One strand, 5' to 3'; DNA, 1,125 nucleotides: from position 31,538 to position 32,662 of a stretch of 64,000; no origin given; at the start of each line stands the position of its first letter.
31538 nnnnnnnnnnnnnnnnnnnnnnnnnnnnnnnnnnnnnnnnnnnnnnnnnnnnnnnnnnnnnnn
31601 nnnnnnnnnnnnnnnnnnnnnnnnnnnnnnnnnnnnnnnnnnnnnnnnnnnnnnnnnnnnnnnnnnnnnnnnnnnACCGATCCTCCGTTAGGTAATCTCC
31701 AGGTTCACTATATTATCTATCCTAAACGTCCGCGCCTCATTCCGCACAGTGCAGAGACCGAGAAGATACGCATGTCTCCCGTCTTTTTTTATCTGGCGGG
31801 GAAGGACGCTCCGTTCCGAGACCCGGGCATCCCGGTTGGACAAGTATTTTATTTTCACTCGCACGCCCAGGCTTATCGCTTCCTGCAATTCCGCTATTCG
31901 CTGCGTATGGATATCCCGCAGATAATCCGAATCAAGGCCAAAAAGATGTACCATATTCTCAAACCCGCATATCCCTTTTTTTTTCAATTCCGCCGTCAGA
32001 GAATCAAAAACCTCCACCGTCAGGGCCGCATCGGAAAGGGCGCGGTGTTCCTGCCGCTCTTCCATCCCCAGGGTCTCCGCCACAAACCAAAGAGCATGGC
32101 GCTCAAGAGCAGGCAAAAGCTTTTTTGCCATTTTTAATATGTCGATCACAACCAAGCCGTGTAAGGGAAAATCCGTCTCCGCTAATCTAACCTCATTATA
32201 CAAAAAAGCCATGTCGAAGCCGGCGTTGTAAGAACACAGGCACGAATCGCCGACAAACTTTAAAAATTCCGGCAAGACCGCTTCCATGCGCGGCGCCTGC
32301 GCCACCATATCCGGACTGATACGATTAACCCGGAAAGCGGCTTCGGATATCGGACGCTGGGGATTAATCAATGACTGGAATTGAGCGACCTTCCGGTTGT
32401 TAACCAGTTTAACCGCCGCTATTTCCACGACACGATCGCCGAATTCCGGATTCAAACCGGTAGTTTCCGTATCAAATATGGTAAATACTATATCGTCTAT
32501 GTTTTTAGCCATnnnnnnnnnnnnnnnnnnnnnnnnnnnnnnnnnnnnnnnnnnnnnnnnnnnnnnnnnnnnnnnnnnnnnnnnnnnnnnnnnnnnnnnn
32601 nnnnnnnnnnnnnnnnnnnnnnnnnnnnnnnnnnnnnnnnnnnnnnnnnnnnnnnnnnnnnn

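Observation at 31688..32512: DnaQ-like exonuclease with a C-terminal WYL sensor domain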

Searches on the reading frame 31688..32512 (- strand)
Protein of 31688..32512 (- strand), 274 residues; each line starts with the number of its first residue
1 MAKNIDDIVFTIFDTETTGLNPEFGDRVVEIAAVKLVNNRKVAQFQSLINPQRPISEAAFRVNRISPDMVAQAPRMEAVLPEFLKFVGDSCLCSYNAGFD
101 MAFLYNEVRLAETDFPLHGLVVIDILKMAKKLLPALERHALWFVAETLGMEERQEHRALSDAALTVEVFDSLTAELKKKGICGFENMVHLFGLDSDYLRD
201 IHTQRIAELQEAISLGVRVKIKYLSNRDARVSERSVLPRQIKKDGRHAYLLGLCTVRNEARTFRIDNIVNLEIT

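Call 3: search_protein_families(library=pfam, proteins=[window:31688-32512:-], max_evalue=1)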
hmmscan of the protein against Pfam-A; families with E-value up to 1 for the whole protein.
window:31688-32512:- (274 aa): 3 families
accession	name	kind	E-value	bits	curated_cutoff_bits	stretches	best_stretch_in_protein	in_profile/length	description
PF00929.31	RNase_T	-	4.9e-35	121.9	24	1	12-169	2-164/164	Exonuclease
PF13280.12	WYL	-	1.1e-12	48.3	21.8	1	206-272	3-69/70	WYL domain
PF13482.12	RNase_H_2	-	2.8e-05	24.6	22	1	12-155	2-120/165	RNase_H superfamily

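Call 4: search_protein_families(library=ncbifam, proteins=[window:31688-32512:-], max_evalue=1)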
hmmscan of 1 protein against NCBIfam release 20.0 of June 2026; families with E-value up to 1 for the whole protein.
window:31688-32512:- (274 aa): 30 families (the best 25 are shown)
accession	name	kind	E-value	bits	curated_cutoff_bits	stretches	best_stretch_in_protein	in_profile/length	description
NF001688.0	PRK00448.1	equivalog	1.4e-40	138.8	873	1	4-197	419-609/1445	PolC-type DNA polymerase III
NF005906.0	PRK07883.1-4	equivalog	2.8e-39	134.9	495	1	4-187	2-183/563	DEDD exonuclease domain-containing protein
TIGR01405.1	polC_Gram_pos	equivalog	5.7e-39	133.6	1043.45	1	3-188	184-366/1211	DNA polymerase III subunit alpha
NF005905.0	PRK07883.1-3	equivalog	3.7e-38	131.5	508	1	3-190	19-205/581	DEDD exonuclease domain-containing protein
NF005907.0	PRK07883.1-5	equivalog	4.9e-37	127.6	454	1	5-188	25-207/584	DEDD exonuclease domain-containing protein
NF005289.0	PRK06807.1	equivalog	1.5e-36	126.3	335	1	10-174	10-170/313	3'-5' exonuclease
TIGR01406.1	dnaQ_proteo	equivalog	1.1e-32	113.5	222.7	1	12-174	4-170/231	DNA polymerase III subunit epsilon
NF004316.1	PRK05711.1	equivalog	1.1e-30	107.1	196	1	12-174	5-171/234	DNA polymerase III subunit epsilon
NF005981.0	PRK08074.1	equivalog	1.8e-30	105.7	789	1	10-208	5-201/931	ATP-dependent DNA helicase DinG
NF004963.0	PRK06309.1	equivalog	8.1e-30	104.2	245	1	12-181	6-171/232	DNA polymerase III subunit epsilon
TIGR00573.1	dnaq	subfamily_domain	3.4e-29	101.9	71.5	1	9-180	8-181/217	exonuclease, DNA polymerase III, epsilon subunit family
NF005836.0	PRK07740.1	equivalog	4.4e-29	101.6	261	1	4-183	55-233/244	hypothetical protein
NF004964.0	PRK06310.1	equivalog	2.9e-28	99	236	1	4-175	3-173/250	DNA polymerase III subunit epsilon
NF006316.0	PRK08517.1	equivalog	8e-27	94.2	247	1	3-185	65-241/270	3'-5' exonuclease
NF005903.0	PRK07883.1-1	equivalog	3.9e-26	91.7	1038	1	6-186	38-223/642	DEDD exonuclease domain-containing protein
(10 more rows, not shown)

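Call 5: search_protein_families(library=padloc, proteins=[window:31688-32512:-], max_evalue=1)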
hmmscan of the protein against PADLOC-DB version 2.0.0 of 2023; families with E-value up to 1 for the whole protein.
window:31688-32512:- (274 aa): 7 families
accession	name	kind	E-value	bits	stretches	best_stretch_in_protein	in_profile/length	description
PDLC01247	DEDDh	-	3.8e-37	126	1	12-169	2-138/139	"CAS-I,CAS-II,CAS-III,CAS-IV,CAS-V,CAS-VI; associated"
PDLC05027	PDC-S48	-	4.4e-33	113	1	9-175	5-169/411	-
PDLC05028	PDC-S48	-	2.4e-26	90.4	1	6-174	16-181/512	-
PDLC01457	WYL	-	5.2e-12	43.8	1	202-273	123-193/229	"CAS-I,CAS-II,CAS-III,CAS-IV,CAS-V,CAS-VI; associated_signaling"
PDLC01652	WYL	-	1.8e-11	42.6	1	199-273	13-77/162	"CAS-I,CAS-II,CAS-III,CAS-IV,CAS-V,CAS-VI; associated_signaling"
PDLC03787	RTasWYL-YodC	-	1.5e-05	22.3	1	212-273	285-349/354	DRT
PDLC03802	RTasHel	-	0.0003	17.8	1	9-161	400-506/675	DRT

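Call 7: find_homologous_proteins(query=window:31688-32512:-)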
Query window:31688-32512:- (274 aa): 2597 proteins with E <= 0.001 among 3579 candidates; the best 120 are listed.
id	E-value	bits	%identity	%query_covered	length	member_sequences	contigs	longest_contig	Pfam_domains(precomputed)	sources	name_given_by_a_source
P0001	5.6e-167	572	94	100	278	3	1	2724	PF00929.32,PF13280.13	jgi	jgi:DNA polymerase III epsilon subunit family exonuclease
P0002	4.9e-145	500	85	100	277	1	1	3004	PF00929.32,PF13482.13,PF13280.13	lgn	-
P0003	4.3e-143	493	81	100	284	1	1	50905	PF00929.32,PF13280.13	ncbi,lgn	-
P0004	3.0e-138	477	78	99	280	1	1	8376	PF00929.32,PF13482.13,PF13280.13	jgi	jgi:DNA polymerase III epsilon subunit family exonuclease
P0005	9.0e-118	410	66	100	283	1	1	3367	PF00929.32,PF13482.13,PF13280.13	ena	-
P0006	9.9e-101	355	58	100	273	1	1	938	PF00929.32,PF13482.13,PF13280.13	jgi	jgi:DNA polymerase-3 subunit alpha (Gram-positive type)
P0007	1.6e-100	354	60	100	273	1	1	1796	PF00929.32,PF13482.13,PF13280.13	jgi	jgi:DNA polymerase-3 subunit alpha (Gram-positive type)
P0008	2.7e-100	353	60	100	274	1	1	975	PF00929.32,PF13482.13,PF13280.13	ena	-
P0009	1.3e-99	351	59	100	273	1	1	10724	PF00929.32,PF13482.13,PF13280.13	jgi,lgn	jgi:DNA polymerase III epsilon subunit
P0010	3.9e-99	349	56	100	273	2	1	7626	PF00929.32,PF13482.13,PF13280.13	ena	-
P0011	2.0e-98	347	56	100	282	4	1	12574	PF00929.32,PF13482.13,PF13280.13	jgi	-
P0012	2.2e-98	347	58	100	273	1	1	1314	PF00929.32,PF13482.13,PF13280.13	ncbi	-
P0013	1.7e-97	344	57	100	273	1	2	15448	PF00929.32,PF13482.13,PF13280.13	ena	-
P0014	1.8e-97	344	58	100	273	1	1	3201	PF00929.32,PF13482.13,PF13280.13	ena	-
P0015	2.2e-97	344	56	100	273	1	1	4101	PF00929.32,PF13482.13,PF13280.13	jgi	jgi:DNA polymerase-3 subunit alpha (Gram-positive type)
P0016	2.6e-97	343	58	100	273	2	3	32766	PF00929.32,PF13482.13,PF13280.13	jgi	jgi:DNA polymerase-3 subunit alpha (Gram-positive type)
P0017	2.8e-97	343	58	100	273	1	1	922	PF00929.32,PF13482.13,PF13280.13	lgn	-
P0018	3.0e-97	343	58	100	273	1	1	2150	PF00929.32,PF13482.13,PF13280.13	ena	-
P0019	4.8e-97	342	56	100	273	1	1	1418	PF00929.32,PF13482.13,PF13280.13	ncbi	-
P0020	5.2e-97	342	57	99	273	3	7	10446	PF00929.32,PF13482.13,PF13280.13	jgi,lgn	jgi:DNA polymerase III epsilon subunit family exonuclease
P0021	9.0e-97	342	57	100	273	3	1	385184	PF00929.32,PF13482.13,PF13280.13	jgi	-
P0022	1.1e-96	341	56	100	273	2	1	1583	PF00929.32,PF13482.13,PF13280.13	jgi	jgi:DNA polymerase-3 subunit alpha (Gram-positive type)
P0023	1.6e-96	341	56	100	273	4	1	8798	PF00929.32,PF13482.13,PF13280.13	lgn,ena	-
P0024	1.6e-96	341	56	100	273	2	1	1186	PF00929.32,PF13482.13,PF13280.13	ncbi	-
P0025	1.8e-96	341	57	100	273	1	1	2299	PF00929.32,PF13482.13,PF13280.13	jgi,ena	-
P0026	2.2e-96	340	55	100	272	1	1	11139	PF00929.32,PF13482.13,PF13280.13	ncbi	-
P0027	2.5e-96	340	56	100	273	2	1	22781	PF00929.32,PF13482.13,PF13280.13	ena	-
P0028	3.3e-96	340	58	100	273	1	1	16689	PF00929.32,PF13482.13,PF13280.13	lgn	-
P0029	3.8e-96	339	56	100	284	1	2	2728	PF00929.32,PF13482.13,PF13280.13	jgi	jgi:DNA polymerase III epsilon subunit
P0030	4.0e-96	339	56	100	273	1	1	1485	PF00929.32,PF13482.13,PF13280.13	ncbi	-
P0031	4.0e-96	339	56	100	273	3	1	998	PF00929.32,PF13482.13,PF13280.13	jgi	jgi:DNA polymerase-3 subunit alpha (Gram-positive type)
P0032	4.2e-96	339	57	100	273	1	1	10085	PF00929.32,PF13482.13,PF13280.13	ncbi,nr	ncbi:MAG: exonuclease domain-containing protein [Candidatus Omnitrophica bacterium]|nr:exonuclease d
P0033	4.3e-96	339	56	100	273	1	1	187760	PF00929.32,PF13482.13,PF13280.13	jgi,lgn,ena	-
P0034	4.3e-96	339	58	100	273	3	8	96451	PF00929.32,PF13482.13,PF13280.13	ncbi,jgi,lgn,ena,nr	ncbi:MAG: hypothetical protein A2984_02730 [Omnitrophica WOR_2 bacterium RIFCSPLOWO2_01_FULL_41_12]|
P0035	5.2e-96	339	57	100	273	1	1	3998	PF00929.32,PF13482.13,PF13280.13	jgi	jgi:DNA polymerase-3 subunit alpha (Gram-positive type)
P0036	6.1e-96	339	58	100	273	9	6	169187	PF00929.32,PF13482.13,PF13280.13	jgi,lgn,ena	-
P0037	7.2e-96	339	55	100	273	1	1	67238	PF00929.32,PF13482.13,PF13280.13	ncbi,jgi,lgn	ncbi:MAG: exonuclease domain-containing protein [Candidatus Omnitrophota bacterium]|jgi:DNA polymera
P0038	8.7e-96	338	57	100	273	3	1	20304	PF00929.32,PF13482.13,PF13280.13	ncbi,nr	ncbi:MAG: exonuclease domain-containing protein [Candidatus Omnitrophica bacterium]|nr:exonuclease d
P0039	1.0e-95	338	58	99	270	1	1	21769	PF00929.32,PF13482.13,PF13280.13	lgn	-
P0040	1.0e-95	338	56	100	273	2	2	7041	PF00929.32,PF13482.13,PF13280.13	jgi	jgi:DNA polymerase III epsilon subunit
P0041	1.0e-95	338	57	100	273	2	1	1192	PF00929.32,PF13482.13,PF13280.13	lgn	-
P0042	1.1e-95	338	58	100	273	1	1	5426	PF00929.32,PF13482.13,PF13280.13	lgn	-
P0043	1.2e-95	338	57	100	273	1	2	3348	PF00929.32,PF13482.13,PF13280.13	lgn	-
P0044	1.3e-95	338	56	100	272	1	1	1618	PF00929.32,PF13482.13,PF13280.13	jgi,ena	-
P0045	1.6e-95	337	56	100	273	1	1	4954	PF00929.32,PF13482.13,PF13280.13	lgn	-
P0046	1.7e-95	337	56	100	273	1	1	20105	PF00929.32,PF13482.13,PF13280.13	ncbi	-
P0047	1.8e-95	337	56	100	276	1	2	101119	PF00929.32,PF13482.13,PF13280.13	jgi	-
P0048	1.8e-95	337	55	100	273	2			PF00929.32,PF13482.13,PF13280.13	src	-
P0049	2.6e-95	337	56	100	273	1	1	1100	PF00929.32,PF13482.13,PF13280.13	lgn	-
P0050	2.8e-95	337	56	100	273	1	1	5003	PF00929.32,PF13482.13,PF13280.13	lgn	-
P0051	3.1e-95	337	56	100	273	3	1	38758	PF00929.32,PF13482.13,PF13280.13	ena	-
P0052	3.4e-95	336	55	100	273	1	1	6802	PF00929.32,PF13482.13,PF13280.13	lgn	-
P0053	3.6e-95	336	56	100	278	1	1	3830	PF00929.32,PF13482.13,PF13280.13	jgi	-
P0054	3.8e-95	336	58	100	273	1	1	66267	PF00929.32,PF13482.13,PF13280.13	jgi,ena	-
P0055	4.0e-95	336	57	99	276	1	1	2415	PF00929.32,PF13482.13,PF13280.13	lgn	-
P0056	5.1e-95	336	55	100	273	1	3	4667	PF00929.32,PF13482.13,PF13280.13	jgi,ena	-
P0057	5.4e-95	336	55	100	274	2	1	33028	PF00929.32,PF13482.13,PF13280.13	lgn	-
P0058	5.8e-95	336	55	100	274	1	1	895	PF00929.32,PF13482.13,PF13280.13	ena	-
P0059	7.0e-95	335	57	100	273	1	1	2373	PF00929.32,PF13482.13,PF13280.13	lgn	-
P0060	7.3e-95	335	55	100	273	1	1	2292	PF00929.32,PF13482.13,PF13280.13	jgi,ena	-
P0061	8.3e-95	335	55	100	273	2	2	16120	PF00929.32,PF13482.13,PF13280.13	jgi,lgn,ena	-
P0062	8.4e-95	335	57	100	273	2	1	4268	PF00929.32,PF13482.13,PF13280.13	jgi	-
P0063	8.7e-95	335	54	99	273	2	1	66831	PF00929.32,PF13482.13,PF13280.13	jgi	jgi:DNA polymerase-3 subunit alpha (Gram-positive type)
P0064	8.8e-95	335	56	100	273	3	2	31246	PF00929.32,PF13482.13,PF13280.13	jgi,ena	-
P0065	9.0e-95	335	54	100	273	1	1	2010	PF00929.32,PF13482.13,PF13280.13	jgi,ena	-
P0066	9.3e-95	335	56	99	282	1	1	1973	PF00929.32,PF13482.13,PF13280.13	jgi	jgi:DNA polymerase III epsilon subunit family exonuclease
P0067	1.0e-94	335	56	100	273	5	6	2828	PF00929.32,PF13482.13,PF13280.13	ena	-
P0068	1.1e-94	335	56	100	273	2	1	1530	PF00929.32,PF13482.13,PF13280.13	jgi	jgi:DNA polymerase-3 subunit alpha (Gram-positive type)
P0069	1.2e-94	335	54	99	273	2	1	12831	PF00929.32,PF13482.13,PF13280.13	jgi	-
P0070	1.3e-94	335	55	100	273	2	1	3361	PF00929.32,PF13482.13,PF13280.13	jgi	jgi:DNA polymerase-3 subunit alpha (Gram-positive type)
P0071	1.5e-94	334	55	100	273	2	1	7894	PF00929.32,PF13482.13,PF13280.13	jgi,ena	-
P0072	1.6e-94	334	55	100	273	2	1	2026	PF00929.32,PF13482.13,PF13280.13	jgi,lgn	-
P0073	1.8e-94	334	57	99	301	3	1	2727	PF00929.32,PF13482.13,PF13280.13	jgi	-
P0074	1.9e-94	334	56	99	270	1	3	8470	PF00929.32,PF13482.13,PF13280.13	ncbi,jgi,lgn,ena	-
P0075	1.9e-94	334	57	99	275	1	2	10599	PF00929.32,PF13280.13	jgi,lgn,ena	-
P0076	1.9e-94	334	57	100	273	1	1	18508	PF00929.32,PF13482.13,PF13280.13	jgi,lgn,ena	-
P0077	2.0e-94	334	56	99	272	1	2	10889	PF00929.32,PF13482.13,PF13280.13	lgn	-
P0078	2.0e-94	334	56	100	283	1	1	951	PF00929.32,PF13482.13,PF13280.13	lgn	-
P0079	2.2e-94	334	56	100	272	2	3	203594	PF00929.32,PF13482.13,PF13280.13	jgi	-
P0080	2.7e-94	333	55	100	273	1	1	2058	PF00929.32,PF13482.13,PF13280.13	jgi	jgi:DNA polymerase III epsilon subunit family exonuclease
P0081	2.8e-94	333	57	100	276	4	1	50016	PF00929.32,PF13482.13,PF13280.13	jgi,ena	-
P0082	3.1e-94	333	55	100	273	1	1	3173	PF00929.32,PF13482.13,PF13280.13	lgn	-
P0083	3.4e-94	333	55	100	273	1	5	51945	PF00929.32,PF13482.13,PF13280.13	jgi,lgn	-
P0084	3.6e-94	333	56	99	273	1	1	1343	PF00929.32,PF13482.13,PF13280.13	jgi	-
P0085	4.5e-94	333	56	99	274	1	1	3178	PF00929.32,PF13482.13,PF13280.13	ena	-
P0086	4.6e-94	333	54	99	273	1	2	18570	PF00929.32,PF13482.13,PF13280.13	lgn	-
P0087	5.6e-94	332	56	100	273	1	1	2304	PF00929.32,PF13482.13,PF13280.13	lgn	-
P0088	6.0e-94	332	55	100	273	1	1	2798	PF00929.32,PF13482.13,PF13280.13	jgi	jgi:DNA polymerase-3 subunit alpha (Gram-positive type)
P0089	6.3e-94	332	55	100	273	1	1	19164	PF00929.32,PF13482.13,PF13280.13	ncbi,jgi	jgi:DNA polymerase III epsilon subunit family exonuclease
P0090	6.6e-94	332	57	100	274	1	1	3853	PF00929.32,PF13482.13,PF13280.13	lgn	-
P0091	7.3e-94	332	55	100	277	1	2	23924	PF00929.32,PF13482.13,PF13280.13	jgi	jgi:DNA polymerase III subunit alpha, Gram-positive type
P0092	7.6e-94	332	56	100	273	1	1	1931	PF00929.32,PF13482.13,PF13280.13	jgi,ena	-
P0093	8.3e-94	332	55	100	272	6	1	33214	PF00929.32,PF13482.13,PF13280.13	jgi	-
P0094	8.4e-94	332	56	100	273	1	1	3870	PF00929.32,PF13482.13,PF13280.13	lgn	-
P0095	9.2e-94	332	53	100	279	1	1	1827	PF00929.32,PF13280.13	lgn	-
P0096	9.9e-94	332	56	100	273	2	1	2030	PF00929.32,PF13482.13,PF13280.13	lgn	-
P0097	1.0e-93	332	54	100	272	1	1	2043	PF00929.32,PF13482.13,PF13280.13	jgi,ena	-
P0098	1.1e-93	331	57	100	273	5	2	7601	PF00929.32,PF13482.13,PF13280.13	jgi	jgi:DNA polymerase III epsilon subunit family exonuclease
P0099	1.1e-93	331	57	99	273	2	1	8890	PF00929.32,PF13482.13,PF13280.13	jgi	-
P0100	1.2e-93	331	55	100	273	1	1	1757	PF00929.32,PF13482.13,PF13280.13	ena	-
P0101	1.2e-93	331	55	100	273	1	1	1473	PF00929.32,PF13482.13,PF13280.13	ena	-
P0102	1.3e-93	331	55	100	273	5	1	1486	PF00929.32,PF13482.13,PF13280.13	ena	-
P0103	1.3e-93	331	56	100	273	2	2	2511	PF00929.32,PF13482.13,PF13280.13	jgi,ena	-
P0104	1.3e-93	331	56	100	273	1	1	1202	PF00929.32,PF13482.13,PF13280.13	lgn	-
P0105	1.5e-93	331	54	100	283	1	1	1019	PF00929.32,PF13280.13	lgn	-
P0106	1.7e-93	331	54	100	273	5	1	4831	PF00929.32,PF13482.13,PF13280.13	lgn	-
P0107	1.7e-93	331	53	99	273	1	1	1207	PF00929.32,PF13482.13,PF13280.13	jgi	jgi:DNA polymerase III subunit alpha, Gram-positive type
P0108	1.7e-93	331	55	100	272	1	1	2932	PF00929.32,PF13482.13,PF13280.13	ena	-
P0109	1.8e-93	331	55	100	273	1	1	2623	PF00929.32,PF13482.13,PF13280.13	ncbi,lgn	-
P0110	1.9e-93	331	54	100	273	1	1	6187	PF00929.32,PF13280.13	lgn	-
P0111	2.0e-93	331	55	100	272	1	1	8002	PF00929.32,PF13482.13,PF13280.13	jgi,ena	-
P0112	2.0e-93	331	55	100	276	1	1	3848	PF00929.32,PF13482.13,PF13280.13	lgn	-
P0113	2.0e-93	331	55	100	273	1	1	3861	PF00929.32,PF13482.13,PF13280.13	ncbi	-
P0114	2.0e-93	331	56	100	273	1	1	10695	PF00929.32,PF13482.13,PF13280.13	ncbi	-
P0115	2.1e-93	331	55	100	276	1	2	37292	PF00929.32,PF13482.13,PF13280.13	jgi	jgi:DNA polymerase III epsilon subunit family exonuclease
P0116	2.1e-93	330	57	100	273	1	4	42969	PF00929.32,PF13482.13,PF13280.13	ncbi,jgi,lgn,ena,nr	ncbi:MAG: WYL domain-containing protein [Candidatus Omnitrophica bacterium]|nr:WYL domain-containing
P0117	2.2e-93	330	56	99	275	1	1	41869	PF00929.32,PF13280.13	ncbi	ncbi:exonuclease domain-containing protein [Candidatus Omnitrophota bacterium]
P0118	2.2e-93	330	54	100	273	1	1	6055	PF00929.32,PF13482.13,PF13280.13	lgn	-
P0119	2.3e-93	330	55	100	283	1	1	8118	PF00929.32,PF13482.13,PF13280.13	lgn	-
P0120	2.5e-93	330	55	100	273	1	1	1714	PF00929.32,PF13482.13,PF13280.13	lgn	-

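Call 9: find_related_loci(query=window:31688-32512:-, collection=genome_contigs, flank=6000)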
Query window:31688-32512:- (274 aa) in genome_contigs; peptide patterns used: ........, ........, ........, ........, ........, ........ (x = any residue, [..] = any of these).
76 stretches matched a pattern, but none encodes a relative of the query by tblastn (E <= 1e-3).

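Call 13: find_related_loci(query=A1, collection=genome_contigs, flank=8000)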
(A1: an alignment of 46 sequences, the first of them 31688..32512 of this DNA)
Query A1 (274 aa) in genome_contigs; peptide patterns used: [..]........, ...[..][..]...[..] (x = any residue, [..] = any of these).
600 stretches matched a pattern (row limit reached: there are more); 365 encode a relative of the query (tblastn E <= 1e-3); the best 80 are kept; 80 distinct loci.
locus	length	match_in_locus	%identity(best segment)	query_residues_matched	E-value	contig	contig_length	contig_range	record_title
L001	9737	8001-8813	55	1-273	3e-99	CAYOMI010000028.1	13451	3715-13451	MAG TPA_asm: uncultured Planctomycetales bacterium isolate SRP098346_co1_93 genome assembly, contig: NODE_5337_length_13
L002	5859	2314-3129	53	1-273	1e-96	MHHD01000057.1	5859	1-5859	MAG: Omnitrophica WOR_2 bacterium RIFCSPLOWO2_12_FULL_51_8 rifcsplowo2_12_scaffold_45268, whole genome shotgun sequence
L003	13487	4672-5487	47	1-273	1e-86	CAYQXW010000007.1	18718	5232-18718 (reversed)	MAG TPA_asm: uncultured Planctomycetales bacterium isolate SRP220891_co4_133 genome assembly, contig: NODE_5036_length_1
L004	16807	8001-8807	49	4-273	2e-78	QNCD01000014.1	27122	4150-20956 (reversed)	MAG: Candidatus Omnitrophota bacterium isolate B70_G16 B70_Guay16_scaffold_00640, whole genome shotgun sequence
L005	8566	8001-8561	51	1-188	1e-62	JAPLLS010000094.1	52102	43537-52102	MAG: Candidatus Omnitrophota bacterium isolate LacPavin_0920_SED3_MAG_47_10 LacPavin_0920_SED3_scaffold_1164655, whole g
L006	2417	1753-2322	39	4-194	9e-37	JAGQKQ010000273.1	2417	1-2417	MAG: Candidatus Omnitrophota bacterium isolate HKST-UBA08 NODE_273_length_2417_cov_2.492308, whole genome shotgun sequen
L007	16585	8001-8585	40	4-199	2e-36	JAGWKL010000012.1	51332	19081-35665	MAG: Candidatus Omnitrophota bacterium isolate REEB160 contig-150_587, whole genome shotgun sequence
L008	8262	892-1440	40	10-193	2e-36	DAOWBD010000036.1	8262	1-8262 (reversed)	MAG TPA_asm: Candidatus Omnitrophota bacterium isolate CSMAG_1852 CSMAG_1852_k141_312553_length_8262_cov_16.9579, whole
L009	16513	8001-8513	44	10-181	2e-36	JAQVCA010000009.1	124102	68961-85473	MAG: Comamonas sp. isolate STD2_78 NODE_419_length_124102_cov_56.994249_Sandtown_D2, whole genome shotgun sequence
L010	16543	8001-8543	41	1-182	5e-36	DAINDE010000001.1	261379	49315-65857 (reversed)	MAG TPA_asm: Rhodocyclaceae bacterium isolate CTOTU46445 NODE_3_length_261379_cov_6.822006, whole genome shotgun sequenc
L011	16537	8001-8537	42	3-182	8e-36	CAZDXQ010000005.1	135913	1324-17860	MAG TPA_asm: uncultured Burkholderiaceae bacterium isolate binchicken_co274_265 genome assembly, contig: NODE_241_length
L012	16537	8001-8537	41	3-182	8e-36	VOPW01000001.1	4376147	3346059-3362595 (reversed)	Piscinibacter aquaticus strain KACC 15278 1, whole genome shotgun sequence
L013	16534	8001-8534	39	3-181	2e-35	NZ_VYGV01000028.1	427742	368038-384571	Hydrogenophaga aromaticivorans strain D2P1 NODE_4_length_427742_cov_21.238776, whole genome shotgun sequence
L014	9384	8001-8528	39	5-181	4e-35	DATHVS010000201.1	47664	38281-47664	MAG TPA_asm: Nocardioidaceae bacterium isolate SMAG_U16139 k141_1741002, whole genome shotgun sequence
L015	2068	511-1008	41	3-169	4e-34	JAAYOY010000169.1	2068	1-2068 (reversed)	MAG: Bacillota bacterium isolate AS22ysBPME_12 125635_AS22, whole genome shotgun sequence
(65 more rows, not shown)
